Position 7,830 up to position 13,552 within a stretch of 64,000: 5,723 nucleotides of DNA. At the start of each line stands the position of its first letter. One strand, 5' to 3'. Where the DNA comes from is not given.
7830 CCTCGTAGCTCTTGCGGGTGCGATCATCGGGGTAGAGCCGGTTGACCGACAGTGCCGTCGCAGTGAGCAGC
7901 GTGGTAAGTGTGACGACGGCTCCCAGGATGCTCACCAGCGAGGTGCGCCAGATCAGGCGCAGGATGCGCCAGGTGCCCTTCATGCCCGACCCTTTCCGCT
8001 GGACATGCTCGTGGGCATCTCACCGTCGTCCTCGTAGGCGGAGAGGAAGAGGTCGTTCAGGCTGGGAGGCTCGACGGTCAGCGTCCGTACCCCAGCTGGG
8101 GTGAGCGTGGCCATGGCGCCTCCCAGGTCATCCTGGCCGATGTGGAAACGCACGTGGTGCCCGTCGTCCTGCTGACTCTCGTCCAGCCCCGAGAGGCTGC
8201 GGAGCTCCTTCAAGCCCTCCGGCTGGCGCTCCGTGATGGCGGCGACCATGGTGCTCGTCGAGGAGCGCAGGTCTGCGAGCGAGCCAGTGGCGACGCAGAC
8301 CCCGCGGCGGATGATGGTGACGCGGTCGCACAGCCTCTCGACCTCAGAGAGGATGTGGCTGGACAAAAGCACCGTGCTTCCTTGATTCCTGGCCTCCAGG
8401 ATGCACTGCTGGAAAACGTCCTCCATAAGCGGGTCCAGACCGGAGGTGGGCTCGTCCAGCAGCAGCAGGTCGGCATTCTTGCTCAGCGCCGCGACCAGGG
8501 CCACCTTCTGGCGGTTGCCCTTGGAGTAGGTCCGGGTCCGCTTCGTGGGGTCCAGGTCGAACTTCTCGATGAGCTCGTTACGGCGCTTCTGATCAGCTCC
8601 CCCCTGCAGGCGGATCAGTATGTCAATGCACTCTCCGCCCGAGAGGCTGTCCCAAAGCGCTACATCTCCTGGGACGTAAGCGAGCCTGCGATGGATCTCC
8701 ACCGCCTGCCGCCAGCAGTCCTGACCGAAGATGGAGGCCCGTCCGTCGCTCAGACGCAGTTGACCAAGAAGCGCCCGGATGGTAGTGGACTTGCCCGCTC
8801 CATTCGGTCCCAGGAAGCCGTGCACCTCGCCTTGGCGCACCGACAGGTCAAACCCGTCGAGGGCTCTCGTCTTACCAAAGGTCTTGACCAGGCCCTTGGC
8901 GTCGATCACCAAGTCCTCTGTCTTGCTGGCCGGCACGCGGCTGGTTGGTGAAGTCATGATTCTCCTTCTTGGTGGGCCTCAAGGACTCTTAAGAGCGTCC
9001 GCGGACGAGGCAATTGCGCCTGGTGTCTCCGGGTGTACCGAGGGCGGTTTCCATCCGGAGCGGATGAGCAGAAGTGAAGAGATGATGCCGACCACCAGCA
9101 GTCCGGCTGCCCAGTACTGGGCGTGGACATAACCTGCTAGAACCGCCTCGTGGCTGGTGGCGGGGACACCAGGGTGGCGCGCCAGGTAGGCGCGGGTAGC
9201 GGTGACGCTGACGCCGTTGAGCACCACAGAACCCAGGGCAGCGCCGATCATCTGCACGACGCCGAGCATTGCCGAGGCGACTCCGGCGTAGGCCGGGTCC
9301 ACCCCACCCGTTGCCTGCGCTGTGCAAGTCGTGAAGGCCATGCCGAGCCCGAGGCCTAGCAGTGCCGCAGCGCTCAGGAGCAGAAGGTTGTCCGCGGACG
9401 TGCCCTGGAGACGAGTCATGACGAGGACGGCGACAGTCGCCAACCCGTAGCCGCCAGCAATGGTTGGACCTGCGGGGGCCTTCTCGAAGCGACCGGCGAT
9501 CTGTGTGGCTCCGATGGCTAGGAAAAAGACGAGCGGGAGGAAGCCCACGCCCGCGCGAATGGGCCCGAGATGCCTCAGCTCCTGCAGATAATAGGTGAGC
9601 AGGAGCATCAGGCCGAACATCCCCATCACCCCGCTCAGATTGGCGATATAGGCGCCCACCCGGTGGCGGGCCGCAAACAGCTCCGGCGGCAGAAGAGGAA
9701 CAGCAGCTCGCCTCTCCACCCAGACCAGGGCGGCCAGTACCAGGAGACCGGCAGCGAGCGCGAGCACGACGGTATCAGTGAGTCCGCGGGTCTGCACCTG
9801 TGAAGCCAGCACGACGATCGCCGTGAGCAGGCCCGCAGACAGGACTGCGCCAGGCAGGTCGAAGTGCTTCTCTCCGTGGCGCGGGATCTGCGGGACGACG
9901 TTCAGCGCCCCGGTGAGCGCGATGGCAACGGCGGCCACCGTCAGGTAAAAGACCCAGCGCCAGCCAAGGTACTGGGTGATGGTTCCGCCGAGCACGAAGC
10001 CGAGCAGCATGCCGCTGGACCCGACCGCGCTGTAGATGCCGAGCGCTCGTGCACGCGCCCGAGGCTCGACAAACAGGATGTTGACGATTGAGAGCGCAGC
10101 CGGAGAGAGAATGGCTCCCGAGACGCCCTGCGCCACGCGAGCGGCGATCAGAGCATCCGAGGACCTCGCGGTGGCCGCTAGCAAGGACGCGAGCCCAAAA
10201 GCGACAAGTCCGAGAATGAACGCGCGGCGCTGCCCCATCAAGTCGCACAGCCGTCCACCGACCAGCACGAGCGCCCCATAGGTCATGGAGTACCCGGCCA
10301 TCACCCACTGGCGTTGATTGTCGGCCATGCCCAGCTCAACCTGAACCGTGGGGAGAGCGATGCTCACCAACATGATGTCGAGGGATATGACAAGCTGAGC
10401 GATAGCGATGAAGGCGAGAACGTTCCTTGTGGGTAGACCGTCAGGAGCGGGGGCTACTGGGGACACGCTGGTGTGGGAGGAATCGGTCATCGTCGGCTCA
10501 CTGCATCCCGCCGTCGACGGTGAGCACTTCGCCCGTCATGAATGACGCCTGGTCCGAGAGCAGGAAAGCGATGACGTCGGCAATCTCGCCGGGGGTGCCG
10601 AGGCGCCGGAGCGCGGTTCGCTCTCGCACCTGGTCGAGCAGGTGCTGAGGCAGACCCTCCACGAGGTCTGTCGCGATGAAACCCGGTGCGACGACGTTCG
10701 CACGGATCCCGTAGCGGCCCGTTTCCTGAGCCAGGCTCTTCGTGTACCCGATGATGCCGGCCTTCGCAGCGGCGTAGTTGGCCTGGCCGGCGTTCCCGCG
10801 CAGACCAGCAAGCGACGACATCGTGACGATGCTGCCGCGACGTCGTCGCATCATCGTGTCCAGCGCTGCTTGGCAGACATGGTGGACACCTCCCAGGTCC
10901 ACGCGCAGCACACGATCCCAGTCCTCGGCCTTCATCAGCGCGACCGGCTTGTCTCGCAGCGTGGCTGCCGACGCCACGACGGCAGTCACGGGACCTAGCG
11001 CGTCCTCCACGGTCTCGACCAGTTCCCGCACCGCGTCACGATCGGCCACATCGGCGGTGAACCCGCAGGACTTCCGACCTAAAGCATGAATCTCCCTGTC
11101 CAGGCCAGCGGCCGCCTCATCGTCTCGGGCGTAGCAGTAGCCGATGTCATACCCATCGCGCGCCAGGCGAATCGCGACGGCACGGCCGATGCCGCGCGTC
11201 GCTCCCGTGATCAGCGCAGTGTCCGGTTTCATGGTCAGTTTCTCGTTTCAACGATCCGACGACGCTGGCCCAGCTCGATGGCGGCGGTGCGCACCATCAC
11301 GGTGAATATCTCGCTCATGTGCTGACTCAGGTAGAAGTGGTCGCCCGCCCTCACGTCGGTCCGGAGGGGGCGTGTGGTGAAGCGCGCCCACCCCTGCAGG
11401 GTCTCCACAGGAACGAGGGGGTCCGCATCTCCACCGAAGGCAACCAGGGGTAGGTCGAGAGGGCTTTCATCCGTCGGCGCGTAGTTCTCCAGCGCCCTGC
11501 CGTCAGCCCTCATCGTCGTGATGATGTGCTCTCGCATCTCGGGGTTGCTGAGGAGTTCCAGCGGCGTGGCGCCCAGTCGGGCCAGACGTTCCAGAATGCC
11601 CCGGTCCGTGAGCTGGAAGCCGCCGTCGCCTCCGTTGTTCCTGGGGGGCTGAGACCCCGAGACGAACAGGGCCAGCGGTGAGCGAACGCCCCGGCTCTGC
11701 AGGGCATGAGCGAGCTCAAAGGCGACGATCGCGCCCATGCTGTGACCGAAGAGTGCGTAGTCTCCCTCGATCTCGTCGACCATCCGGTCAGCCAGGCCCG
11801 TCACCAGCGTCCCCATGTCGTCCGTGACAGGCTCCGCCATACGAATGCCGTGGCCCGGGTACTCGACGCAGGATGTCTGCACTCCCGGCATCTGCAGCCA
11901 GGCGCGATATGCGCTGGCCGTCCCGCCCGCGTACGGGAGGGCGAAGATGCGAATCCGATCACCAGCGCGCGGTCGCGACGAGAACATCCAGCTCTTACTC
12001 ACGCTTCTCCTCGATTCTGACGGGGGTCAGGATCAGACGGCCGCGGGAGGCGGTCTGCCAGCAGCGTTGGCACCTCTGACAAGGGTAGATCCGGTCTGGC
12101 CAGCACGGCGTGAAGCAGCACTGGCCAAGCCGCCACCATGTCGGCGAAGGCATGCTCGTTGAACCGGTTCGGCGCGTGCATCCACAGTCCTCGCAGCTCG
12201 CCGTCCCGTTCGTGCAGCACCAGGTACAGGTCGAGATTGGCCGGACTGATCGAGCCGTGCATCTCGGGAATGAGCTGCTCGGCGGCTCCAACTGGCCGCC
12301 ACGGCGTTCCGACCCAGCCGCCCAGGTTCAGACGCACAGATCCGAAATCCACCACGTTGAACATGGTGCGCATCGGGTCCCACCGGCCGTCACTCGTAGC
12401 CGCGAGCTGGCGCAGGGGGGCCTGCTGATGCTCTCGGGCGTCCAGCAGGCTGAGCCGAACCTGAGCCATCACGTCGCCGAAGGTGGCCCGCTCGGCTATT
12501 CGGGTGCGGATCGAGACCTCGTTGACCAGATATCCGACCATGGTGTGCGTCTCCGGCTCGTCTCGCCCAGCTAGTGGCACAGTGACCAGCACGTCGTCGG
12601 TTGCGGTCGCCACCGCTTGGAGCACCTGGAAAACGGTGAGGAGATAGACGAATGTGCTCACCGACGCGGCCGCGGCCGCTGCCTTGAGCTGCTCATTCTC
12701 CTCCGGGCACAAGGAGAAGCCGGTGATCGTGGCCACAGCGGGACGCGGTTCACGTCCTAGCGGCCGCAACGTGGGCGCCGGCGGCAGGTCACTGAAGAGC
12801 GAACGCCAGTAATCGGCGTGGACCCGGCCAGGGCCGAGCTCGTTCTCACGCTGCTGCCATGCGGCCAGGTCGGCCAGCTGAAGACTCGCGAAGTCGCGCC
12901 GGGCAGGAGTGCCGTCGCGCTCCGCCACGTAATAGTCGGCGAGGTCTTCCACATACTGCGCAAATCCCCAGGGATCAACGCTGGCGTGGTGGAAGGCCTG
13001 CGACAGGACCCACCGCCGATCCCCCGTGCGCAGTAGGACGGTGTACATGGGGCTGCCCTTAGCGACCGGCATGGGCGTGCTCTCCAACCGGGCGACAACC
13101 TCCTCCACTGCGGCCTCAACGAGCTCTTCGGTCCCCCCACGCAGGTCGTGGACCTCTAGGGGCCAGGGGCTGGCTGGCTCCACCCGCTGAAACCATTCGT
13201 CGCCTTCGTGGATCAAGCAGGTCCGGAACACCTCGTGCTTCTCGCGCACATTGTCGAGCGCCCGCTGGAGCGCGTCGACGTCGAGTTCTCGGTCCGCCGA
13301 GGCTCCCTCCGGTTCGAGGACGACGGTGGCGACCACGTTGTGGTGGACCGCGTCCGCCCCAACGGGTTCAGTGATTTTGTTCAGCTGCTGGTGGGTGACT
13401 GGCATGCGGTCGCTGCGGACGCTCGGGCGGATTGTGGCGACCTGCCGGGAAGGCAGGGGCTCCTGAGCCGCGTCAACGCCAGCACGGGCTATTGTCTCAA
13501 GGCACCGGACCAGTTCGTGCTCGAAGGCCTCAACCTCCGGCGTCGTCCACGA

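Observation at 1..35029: Complete-looking hybrid PKS-NRPS line predicting an acyl-(vinylogous Ser)-sarcosine-D-Asp product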

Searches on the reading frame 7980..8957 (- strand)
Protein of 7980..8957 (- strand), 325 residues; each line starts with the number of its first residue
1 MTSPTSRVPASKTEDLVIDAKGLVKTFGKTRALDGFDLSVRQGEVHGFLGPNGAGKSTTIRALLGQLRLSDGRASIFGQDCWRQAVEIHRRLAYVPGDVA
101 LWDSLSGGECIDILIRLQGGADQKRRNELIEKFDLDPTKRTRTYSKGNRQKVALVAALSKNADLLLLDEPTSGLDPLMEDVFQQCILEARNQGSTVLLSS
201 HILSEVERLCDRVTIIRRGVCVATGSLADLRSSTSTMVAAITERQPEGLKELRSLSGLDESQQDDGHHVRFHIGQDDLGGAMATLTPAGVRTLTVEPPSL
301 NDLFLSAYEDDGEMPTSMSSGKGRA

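Call 5: search_protein_families(library=pfam, proteins=[window:7980-8957:-], max_evalue=0.001)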
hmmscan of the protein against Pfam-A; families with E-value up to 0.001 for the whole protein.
window:7980-8957:- (325 aa): 3 families
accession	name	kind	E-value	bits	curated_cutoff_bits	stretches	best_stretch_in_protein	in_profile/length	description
PF00005.33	ABC_tran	-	1.6e-25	90.8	25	1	33-172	1-137/137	ABC transporter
PF13304.12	AAA_21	-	8.5e-13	49.5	27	1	144-204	238-301/304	AAA domain, putative AbiEii toxin, Type IV TA system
PF13732.12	DrrA1-3_C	-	1.1e-05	26.5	27.4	1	225-307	1-80/81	ATP-binding protein DrrA1-3-like, C-terminal domain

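Call 52: search_protein_families(library=ncbifam, proteins=[window:7980-8957:-], max_evalue=0.00001)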
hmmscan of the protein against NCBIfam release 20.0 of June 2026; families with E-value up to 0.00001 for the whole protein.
window:7980-8957:- (325 aa): 180 families (the best 25 are shown)
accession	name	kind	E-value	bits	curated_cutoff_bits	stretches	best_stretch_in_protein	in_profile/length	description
TIGR01188.1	drrA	subfamily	3.2e-59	200.7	312.45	1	25-306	1-299/302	daunorubicin resistance ABC transporter, ATP-binding protein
NF033858.1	ABC2_perm_RbbA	equivalog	1.5e-44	152.2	1050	1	10-234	259-488/909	ribosome-associated ATPase/putative transporter RbbA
TIGR03522.1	GldA_ABC_ATP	equivalog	7e-44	150.5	402.6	1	18-270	3-259/301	gliding motility-associated ABC transporter ATP-binding subunit GldA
TIGR03740.1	galliderm_ABC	subfamily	2.9e-37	128.5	309.75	1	20-221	3-202/223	lantibiotic protection ABC transporter ATP-binding subunit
NF047565.1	PSM_export_PmtA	equivalog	2e-35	122.4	350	1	31-235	15-220/282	phenol-soluble modulin export ABC transporter ATP-binding protein PmtA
NF010060.0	PRK13537.1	equivalog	7e-34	117.1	521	1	16-305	14-305/314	nodulation factor ABC transporter ATP-binding protein NodI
TIGR04406.1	LPS_export_lptB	equivalog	1.3e-32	113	240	1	18-233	2-225/239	LPS export ABC transporter ATP-binding protein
NF011967.0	PRK15439.1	equivalog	6.8e-32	110.6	586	1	13-247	7-242/510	autoinducer 2 ABC transporter ATP-binding protein LsrA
TIGR03864.1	PQQ_ABC_ATP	hypoth_equivalog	3.6e-31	108.4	302.25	1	19-235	3-224/236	ABC transporter, ATP-binding subunit, PQQ-dependent alcohol dehydrogenase system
NF010059.0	PRK13536.1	equivalog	1.6e-30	106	549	1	12-233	38-264/342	nodulation factor ABC transporter ATP-binding protein NodI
NF041861.1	YtfR_transport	equivalog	5.9e-30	104.1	850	1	18-232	2-226/492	galactofuranose ABC transporter, ATP-binding protein YtfR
NF008442.0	PRK11288.1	equivalog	7.2e-30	103.7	689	1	17-228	7-229/504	L-arabinose ABC transporter ATP-binding protein AraG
TIGR03410.1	urea_trans_UrtE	equivalog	8e-29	100.7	285.8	1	21-233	4-222/230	urea ABC transporter ATP-binding subunit UrtE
NF010069.0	PRK13549.1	equivalog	2.6e-28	98.7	699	1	16-233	4-233/513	xylose ABC transporter ATP-binding protein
TIGR01257.1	rim_protein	equivalog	3.3e-28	97.2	4012.85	1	23-233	1945-2160/2272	rim ABC transporter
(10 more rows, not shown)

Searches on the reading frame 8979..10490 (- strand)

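Call 5: search_protein_families(library=pfam, proteins=[window:8979-10490:-], max_evalue=0.001)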
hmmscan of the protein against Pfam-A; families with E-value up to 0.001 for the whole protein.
window:8979-10490:- (503 aa): 1 family
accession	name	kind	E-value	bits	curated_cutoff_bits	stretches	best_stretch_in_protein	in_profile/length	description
PF07690.21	MFS_1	-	3.7e-42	144.9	33.4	1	28-420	1-346/347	Major Facilitator Superfamily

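Call 52: search_protein_families(library=ncbifam, proteins=[window:8979-10490:-], max_evalue=0.00001)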
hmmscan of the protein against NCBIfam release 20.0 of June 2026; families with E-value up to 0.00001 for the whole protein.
window:8979-10490:- (503 aa): 44 families (the best 25 are shown)
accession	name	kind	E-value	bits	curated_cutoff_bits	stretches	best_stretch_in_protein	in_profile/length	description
NF000031.1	MFS_efflux_LmrA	exception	4.5e-56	190.5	850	1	24-425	32-434/484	lincomycin efflux MFS transporter Lmr(A)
TIGR00711.1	efflux_EmrB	subfamily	9.4e-49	166.4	230.2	1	28-424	7-404/485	DHA2 family efflux MFS transporter permease subunit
NF011571.1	PRK14995.1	subfamily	7.9e-44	150.2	701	1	24-424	7-407/493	SmvA family efflux MFS transporter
NF012180.1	tet_MFS_43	exception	4.2e-38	131.6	999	1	28-427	26-426/484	tetracycline efflux MFS transporter Tet(43)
NF012169.0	qepA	equivalog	8e-37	127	1075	1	25-456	23-452/511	fluoroquinolone efflux MFS transporter QepA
NF000089.1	qac_MFS_AB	exception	3e-36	125.3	900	1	25-436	21-433/514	QacA/B family quaternary ammonium compound efflux MFS transporter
NF000025.1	MFS_efflux_tcmA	exception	4.7e-36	124.6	999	1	5-427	5-429/538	tetracenomycin C efflux MFS transporter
NF033896.2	MFS_LfrA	equivalog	4.9e-34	117.8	825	1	20-435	15-431/504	efflux MFS transporter LfrA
NF040895.2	MFS_effux_SdrM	equivalog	8.9e-28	97.6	550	1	33-427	16-403/441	multidrug efflux MFS transporter SdrM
NF007799.0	PRK10504.1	subfamily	8.7e-25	87.5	426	1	22-322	9-308/471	multidrug transporter subunit MdtD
NF000218.1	FexA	exception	3.9e-22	78.5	900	1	21-476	19-472/475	chloramphenicol/florfenicol efflux MFS transporter FexA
NF000060.1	MFS_efflux_LmrB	exception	6.1e-20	71.5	800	1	39-477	33-474/479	lincomycin efflux MFS transporter Lmr(B)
NF000391.1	EmrB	exception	4.3e-19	68.5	925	1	28-336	16-325/501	multidrug efflux MFS transporter permease subunit EmrB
NF000009.1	tet_MFS_Tcr3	exception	3e-17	62.4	1000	1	9-428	14-442/512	tetracycline efflux MFS transporter Tcr3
TIGR00893.1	2A0114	subfamily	6.2e-17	61.6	395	1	37-205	8-175/399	D-galactonate transporter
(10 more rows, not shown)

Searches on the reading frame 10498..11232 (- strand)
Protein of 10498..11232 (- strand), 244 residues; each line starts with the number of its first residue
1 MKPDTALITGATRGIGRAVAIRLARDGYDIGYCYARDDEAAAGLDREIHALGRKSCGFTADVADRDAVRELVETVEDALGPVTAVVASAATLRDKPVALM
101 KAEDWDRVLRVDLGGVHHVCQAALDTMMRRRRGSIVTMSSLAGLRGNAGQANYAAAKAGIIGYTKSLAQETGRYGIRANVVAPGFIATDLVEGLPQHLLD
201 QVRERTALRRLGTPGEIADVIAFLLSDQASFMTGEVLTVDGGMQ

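Call 5: search_protein_families(library=pfam, proteins=[window:10498-11232:-], max_evalue=0.001)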
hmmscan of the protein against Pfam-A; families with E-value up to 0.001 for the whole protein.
window:10498-11232:- (244 aa): 4 families
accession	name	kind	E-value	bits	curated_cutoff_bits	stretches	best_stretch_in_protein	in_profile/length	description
PF13561.12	adh_short_C2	-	3e-65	220.5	27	1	10-243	1-235/236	Enoyl-(Acyl carrier protein) reductase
PF00106.31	adh_short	-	5.2e-53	179.9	26.6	1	5-194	2-190/195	short chain dehydrogenase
PF08659.16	KR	-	4e-26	92.5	22.6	1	5-185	2-177/180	KR domain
PF01370.27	Epimerase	-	1.7e-05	24.8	20.9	1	6-171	1-160/240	NAD dependent epimerase/dehydratase family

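Call 52: search_protein_families(library=ncbifam, proteins=[window:10498-11232:-], max_evalue=0.00001)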
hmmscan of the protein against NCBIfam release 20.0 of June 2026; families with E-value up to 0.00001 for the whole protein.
window:10498-11232:- (244 aa): 227 families (the best 25 are shown)
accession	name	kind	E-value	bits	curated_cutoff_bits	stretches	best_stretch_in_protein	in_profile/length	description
TIGR01830.1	3oxo_ACP_reduc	equivalog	1.9e-82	276.5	297.75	1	6-243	1-238/239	3-oxoacyl-[acyl-carrier-protein] reductase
NF009466.0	PRK12826.1-2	subfamily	3.5e-70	236.3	222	1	5-244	5-245/248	3-oxoacyl-ACP reductase FabG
NF004197.0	PRK05653.1-1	equivalog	3.6e-70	236.4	332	1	4-243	8-246/249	3-oxoacyl-ACP reductase FabG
NF004198.0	PRK05653.1-3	equivalog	1.1e-69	234.7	296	1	4-244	8-247/248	3-oxoacyl-ACP reductase FabG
NF004200.0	PRK05653.1-5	equivalog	1.6e-68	230.8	273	1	5-243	4-241/242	3-oxoacyl-ACP reductase FabG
TIGR01829.1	AcAcCoA_reduct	subfamily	1.4e-67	227.9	302.1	1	6-243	3-240/242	acetoacetyl-CoA reductase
NF009464.0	PRK12824.1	subfamily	9.8e-67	225.2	269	1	4-243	3-242/245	3-oxoacyl-ACP reductase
NF053542.1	FlxB_rubin_SDR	equivalog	3.3e-64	216.9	340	1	5-243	2-239/239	flexirubin biosynthesis SDR family reductase FlxB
NF042966.1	AcAcCoAred_PhaB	equivalog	3.9e-62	210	436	1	6-242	11-237/240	acetoacetyl-CoA reductase PhaB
NF004199.0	PRK05653.1-4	equivalog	4.2e-61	206.7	301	1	4-243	6-245/247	3-oxoacyl-ACP reductase FabG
TIGR01831.1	fabG_rel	equivalog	7.7e-60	202.2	338.85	1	7-243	2-238/239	3-ketoacyl-ACP reductase FabG2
NF005559.1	PRK07231.1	subfamily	8.6e-58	195.8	215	1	4-243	5-247/249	glucose 1-dehydrogenase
NF052558.1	MBtsdlDhBudC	equivalog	1.6e-55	188.4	270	1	5-243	5-241/250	meso-2,3-butanediol dehydrogenase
NF053701.1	CsHdxCHCADhChcB2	equivalog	9e-55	185.8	350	1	1-243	1-242/245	cis-4-hydroxycyclohexanecarboxylate dehydrogenase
NF047420.2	EF_P_mod_YmfI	equivalog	1.6e-54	185.1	238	1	5-243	1-235/236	elongation factor P 5-aminopentanone reductase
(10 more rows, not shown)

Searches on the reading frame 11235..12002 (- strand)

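Call 5: search_protein_families(library=pfam, proteins=[window:11235-12002:-], max_evalue=0.001)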
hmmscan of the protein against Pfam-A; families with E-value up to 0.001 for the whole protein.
window:11235-12002:- (255 aa): 3 families
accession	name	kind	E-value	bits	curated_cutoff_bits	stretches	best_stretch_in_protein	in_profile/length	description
PF00975.26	Thioesterase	-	6.1e-39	135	26.4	1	18-233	2-219/226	Thioesterase domain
PF12697.13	Abhydrolase_6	-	5.2e-09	37.5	26.3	1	37-228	24-210/217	Alpha/beta hydrolase family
PF12146.15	Hydrolase_4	-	0.00035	20.4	27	0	35-100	26-96/239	Serine aminopeptidase, S33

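Call 52: search_protein_families(library=ncbifam, proteins=[window:11235-12002:-], max_evalue=0.00001)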
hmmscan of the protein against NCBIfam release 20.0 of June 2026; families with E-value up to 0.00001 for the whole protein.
window:11235-12002:- (255 aa): 0 families

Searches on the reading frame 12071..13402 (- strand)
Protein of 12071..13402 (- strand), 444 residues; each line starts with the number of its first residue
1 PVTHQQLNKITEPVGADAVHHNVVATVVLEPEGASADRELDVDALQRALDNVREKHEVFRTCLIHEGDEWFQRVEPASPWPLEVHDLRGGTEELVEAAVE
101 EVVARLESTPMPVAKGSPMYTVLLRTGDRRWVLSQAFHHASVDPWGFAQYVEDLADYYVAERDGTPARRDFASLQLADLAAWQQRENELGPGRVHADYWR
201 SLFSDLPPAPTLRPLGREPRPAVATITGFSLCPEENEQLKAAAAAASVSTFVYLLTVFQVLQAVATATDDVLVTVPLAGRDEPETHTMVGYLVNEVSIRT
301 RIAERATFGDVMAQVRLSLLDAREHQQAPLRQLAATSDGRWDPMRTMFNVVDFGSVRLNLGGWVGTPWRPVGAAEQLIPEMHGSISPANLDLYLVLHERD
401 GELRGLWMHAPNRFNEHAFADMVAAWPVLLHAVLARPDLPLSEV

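Call 77: search_solved_structures(query=window:12071-13402:-, max_evalue=0.001)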
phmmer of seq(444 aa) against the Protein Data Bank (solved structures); distinct sequences matched with E-value up to 0.001: 45.
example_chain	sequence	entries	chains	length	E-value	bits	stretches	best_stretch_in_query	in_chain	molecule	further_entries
4znm_A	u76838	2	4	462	4.4e-23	85.3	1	40-441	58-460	C-domain type II peptide synthetase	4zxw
6oyf_A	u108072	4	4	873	7.8e-23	84.5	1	31-348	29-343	Txo1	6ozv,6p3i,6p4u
8z0q_C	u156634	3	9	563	2.6e-22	82.8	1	40-441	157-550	Special condensation domain in NRPS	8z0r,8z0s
6p1j_A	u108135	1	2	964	4.4e-21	78.7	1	38-409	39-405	Txo2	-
7kvw_A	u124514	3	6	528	7.4e-20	74.7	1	37-334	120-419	PCP-C didomain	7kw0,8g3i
7kw2_A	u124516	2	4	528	7.6e-20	74.6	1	37-334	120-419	PCP-C didomain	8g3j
8fx6_A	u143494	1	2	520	1.4e-19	73.8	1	37-333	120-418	PCP-C didomain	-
8fx7_A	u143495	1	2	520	1.4e-19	73.8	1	37-333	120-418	PCP-C didomain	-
5u89_A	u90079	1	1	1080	1.9e-18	70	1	38-443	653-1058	Amino acid adenylation domain protein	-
2jgp_A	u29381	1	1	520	1e-17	67.7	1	40-335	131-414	TYROCIDINE SYNTHETASE 3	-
8xjz_C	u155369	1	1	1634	1.9e-15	60.1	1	97-436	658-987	Peptide synthetase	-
8qnf_A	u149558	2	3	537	3.4e-15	59.3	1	41-443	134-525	Condensation domain TomBC from the Tomaymycin non-ribosomal peptide synthetase | Tomaymycin non-ribosomal peptide synthetase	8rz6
8f7f_A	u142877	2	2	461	5.4e-15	58.7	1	38-338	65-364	Surfactin synthetase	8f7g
9uay_A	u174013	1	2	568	5.5e-14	55.3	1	40-306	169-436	CmnI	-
8f7h_A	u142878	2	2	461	8.9e-14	54.6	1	38-338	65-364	Surfactin synthetase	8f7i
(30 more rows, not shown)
